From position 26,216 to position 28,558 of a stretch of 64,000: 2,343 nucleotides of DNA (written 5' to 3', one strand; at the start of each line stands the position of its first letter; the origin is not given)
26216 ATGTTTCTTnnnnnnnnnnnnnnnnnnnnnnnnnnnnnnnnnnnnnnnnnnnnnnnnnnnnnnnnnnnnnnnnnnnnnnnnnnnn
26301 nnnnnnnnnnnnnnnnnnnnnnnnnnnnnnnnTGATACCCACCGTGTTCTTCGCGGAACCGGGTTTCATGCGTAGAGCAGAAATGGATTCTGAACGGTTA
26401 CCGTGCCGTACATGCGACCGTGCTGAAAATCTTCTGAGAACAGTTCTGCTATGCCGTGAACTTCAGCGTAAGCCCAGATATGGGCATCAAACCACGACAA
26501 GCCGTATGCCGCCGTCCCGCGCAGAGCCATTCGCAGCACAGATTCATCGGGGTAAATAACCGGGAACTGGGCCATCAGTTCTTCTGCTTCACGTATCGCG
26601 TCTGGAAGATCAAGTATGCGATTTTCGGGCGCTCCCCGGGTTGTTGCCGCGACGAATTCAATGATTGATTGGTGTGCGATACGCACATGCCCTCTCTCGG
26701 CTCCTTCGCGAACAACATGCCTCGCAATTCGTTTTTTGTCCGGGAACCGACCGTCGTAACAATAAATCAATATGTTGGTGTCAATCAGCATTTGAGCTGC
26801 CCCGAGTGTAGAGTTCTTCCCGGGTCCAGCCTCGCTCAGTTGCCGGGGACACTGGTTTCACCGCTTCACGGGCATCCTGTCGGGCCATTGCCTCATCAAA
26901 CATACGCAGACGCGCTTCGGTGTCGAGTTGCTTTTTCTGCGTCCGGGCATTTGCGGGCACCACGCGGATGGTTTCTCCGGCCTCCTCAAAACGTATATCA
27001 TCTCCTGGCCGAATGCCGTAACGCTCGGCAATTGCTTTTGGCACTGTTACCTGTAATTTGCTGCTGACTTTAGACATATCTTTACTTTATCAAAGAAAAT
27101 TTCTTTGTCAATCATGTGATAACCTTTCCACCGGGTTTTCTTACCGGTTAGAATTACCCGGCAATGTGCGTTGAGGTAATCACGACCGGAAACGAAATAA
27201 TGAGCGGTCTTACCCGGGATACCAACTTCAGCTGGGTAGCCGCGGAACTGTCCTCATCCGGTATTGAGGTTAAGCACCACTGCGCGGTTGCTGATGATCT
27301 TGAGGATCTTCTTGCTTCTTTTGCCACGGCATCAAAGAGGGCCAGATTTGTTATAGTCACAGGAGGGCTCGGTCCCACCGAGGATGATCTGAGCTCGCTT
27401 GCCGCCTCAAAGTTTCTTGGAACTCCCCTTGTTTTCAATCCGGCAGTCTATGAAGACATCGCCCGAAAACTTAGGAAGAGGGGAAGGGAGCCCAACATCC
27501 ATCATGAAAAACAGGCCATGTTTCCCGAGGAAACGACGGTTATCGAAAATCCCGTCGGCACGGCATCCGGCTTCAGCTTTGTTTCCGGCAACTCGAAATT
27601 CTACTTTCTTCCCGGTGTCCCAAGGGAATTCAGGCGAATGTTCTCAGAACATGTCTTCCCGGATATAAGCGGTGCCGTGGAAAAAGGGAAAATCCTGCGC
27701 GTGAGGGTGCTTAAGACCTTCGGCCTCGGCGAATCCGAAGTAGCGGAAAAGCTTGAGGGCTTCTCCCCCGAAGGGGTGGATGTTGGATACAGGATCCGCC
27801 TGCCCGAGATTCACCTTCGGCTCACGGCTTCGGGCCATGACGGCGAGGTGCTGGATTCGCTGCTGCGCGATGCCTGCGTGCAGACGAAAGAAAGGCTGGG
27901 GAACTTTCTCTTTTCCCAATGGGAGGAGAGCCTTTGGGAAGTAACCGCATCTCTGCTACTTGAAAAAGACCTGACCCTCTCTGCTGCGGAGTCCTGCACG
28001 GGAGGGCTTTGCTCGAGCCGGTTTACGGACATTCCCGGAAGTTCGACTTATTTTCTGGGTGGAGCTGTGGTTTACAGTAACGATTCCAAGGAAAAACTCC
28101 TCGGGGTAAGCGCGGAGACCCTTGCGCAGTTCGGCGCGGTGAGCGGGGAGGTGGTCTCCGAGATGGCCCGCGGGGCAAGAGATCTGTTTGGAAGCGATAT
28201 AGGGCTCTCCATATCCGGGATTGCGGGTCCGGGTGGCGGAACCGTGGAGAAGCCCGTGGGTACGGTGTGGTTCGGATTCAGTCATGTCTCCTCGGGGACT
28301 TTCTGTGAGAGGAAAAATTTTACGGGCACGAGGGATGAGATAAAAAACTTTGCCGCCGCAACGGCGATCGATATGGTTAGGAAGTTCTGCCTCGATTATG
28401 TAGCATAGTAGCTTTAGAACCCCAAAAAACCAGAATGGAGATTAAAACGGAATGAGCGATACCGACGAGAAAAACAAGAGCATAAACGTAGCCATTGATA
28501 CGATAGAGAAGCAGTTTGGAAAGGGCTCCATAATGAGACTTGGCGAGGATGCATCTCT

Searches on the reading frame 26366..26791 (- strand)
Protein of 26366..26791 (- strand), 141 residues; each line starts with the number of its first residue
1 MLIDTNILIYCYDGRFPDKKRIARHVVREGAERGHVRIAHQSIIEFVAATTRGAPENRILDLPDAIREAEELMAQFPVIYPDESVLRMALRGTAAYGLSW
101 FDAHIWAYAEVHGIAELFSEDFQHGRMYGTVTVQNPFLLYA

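Call 6: search_protein_families(library=pfam, proteins=[window:26366-26791:-], max_evalue=0.01)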
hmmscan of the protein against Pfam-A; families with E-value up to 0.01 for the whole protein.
window:26366-26791:- (141 aa): 1 family
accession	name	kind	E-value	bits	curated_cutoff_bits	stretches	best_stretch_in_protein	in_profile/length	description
PF01850.27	PIN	-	1.1e-11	45.8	23.6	1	1-126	1-116/120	PIN domain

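Call 11: find_encoding_contigs(protein=window:26366-26791:-, flank=10000, max_places=10)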
Protein window:26366-26791:- (141 aa): 2 contigs read that carry it; 1 place shown.
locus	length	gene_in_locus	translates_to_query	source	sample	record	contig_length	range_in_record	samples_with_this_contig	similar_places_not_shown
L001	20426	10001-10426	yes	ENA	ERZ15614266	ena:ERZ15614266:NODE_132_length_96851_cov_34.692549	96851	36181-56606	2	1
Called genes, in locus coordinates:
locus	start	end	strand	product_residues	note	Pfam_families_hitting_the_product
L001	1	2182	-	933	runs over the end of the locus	PF03710:GlnE, PF08335:GlnD_UR_UTase, PF03710:GlnE, PF08335:GlnD_UR_UTase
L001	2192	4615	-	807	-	PF17764:PriA_3primeBD, PF00270:DEAD, PF04851:ResIII, PF18319:Zn_ribbon_PriA, PF00271:Helicase_C (weak), PF18074:PriA_C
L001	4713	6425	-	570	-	PF02776:TPP_enzyme_N, PF00205:TPP_enzyme_M, PF02775:TPP_enzyme_C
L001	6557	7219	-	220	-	PF00814:TsaD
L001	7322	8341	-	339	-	PF00154:RecA_N, PF06745:ATPase (faint), PF08423:Rad51 (faint), PF27531:MT3502_N (weak), PF21096:RecA_C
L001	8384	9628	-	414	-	PF00994:MoCF_biosynth, PF18146:CinA_KH, PF02464:CinA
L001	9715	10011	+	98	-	PF04014:MazE_antitoxin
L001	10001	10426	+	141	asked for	PF01850:PIN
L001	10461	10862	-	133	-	PF04608:PgpA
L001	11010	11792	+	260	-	PF01656:CbiA, PF06564:CBP_BcsQ, PF09140:MipZ (faint), PF10609:ParA, PF13614:AAA_31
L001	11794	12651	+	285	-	PF02195:ParB_N, PF17762:HTH_ParB, PF23552:ParB_C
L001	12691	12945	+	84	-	PF02700:PurS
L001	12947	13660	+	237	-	PF13507:GATase_5, PF00117:GATase (weak), PF07685:GATase_3 (weak), PF01965:DJ-1_PfpI (weak)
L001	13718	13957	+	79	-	PF01206:TusA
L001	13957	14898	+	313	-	PF00291:PALP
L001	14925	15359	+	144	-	PF14464:Prok-JAB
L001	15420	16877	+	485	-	PF19530:Ndh2_N (weak), PF00361:Proton_antipo_M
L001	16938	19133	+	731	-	PF13491:FtsK_4TM, PF17854:FtsK_alpha, PF01580:FtsK_SpoIIIE, PF09397:FtsK_gamma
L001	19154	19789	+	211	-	PF03548:LolA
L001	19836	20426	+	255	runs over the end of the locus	-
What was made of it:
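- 26366..26791 (-): vapC (PIN-domain toxin), 100% identical in protein to that of L001. Pfam PF01850 (call 6); call 11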

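Call 40: search_protein_families(library=padloc, proteins=[window:26366-26791:-], max_evalue=0.01)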
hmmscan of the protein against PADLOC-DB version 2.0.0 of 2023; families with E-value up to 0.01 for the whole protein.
window:26366-26791:- (141 aa): 0 families

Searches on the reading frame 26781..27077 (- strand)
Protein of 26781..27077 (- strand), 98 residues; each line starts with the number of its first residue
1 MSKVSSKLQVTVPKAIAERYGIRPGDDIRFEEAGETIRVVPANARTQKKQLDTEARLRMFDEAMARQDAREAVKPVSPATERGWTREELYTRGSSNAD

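Call 6: search_protein_families(library=pfam, proteins=[window:26781-27077:-], max_evalue=0.01)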
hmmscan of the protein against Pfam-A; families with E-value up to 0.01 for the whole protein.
window:26781-27077:- (98 aa): 1 family
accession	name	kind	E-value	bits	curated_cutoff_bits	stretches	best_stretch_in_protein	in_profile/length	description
PF04014.23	MazE_antitoxin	-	3.4e-10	40.1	24.7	1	2-44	2-45/48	Antidote-toxin recognition MazE, bacterial antitoxin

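Call 40: search_protein_families(library=padloc, proteins=[window:26781-27077:-], max_evalue=0.01)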
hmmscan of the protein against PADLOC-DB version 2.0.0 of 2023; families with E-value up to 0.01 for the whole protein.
window:26781-27077:- (98 aa): 0 families

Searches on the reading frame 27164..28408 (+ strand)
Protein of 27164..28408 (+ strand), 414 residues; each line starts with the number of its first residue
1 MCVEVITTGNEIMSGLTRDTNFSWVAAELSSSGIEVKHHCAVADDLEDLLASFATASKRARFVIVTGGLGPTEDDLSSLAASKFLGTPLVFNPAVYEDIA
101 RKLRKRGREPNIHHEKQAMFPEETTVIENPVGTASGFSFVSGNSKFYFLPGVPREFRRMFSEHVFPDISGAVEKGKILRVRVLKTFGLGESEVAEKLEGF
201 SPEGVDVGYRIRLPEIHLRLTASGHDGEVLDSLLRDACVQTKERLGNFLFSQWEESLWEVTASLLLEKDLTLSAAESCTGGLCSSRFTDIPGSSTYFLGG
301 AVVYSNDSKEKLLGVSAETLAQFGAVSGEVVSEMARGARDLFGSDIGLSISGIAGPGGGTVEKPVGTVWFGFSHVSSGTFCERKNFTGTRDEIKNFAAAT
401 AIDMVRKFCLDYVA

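Call 6: search_protein_families(library=pfam, proteins=[window:27164-28408:+], max_evalue=0.01)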
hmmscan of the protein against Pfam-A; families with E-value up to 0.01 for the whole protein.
window:27164-28408:+ (414 aa): 3 families
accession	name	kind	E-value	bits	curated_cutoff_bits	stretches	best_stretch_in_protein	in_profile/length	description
PF02464.23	CinA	-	5.6e-55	185.7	23.5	1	255-408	2-154/155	Competence-damaged protein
PF00994.29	MoCF_biosynth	-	1.1e-31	109.9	26.6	1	4-168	1-142/144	Probable molybdopterin binding domain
PF18146.6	CinA_KH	-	6.8e-12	45.7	27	1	181-250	2-72/73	Damage-inducible protein CinA KH domain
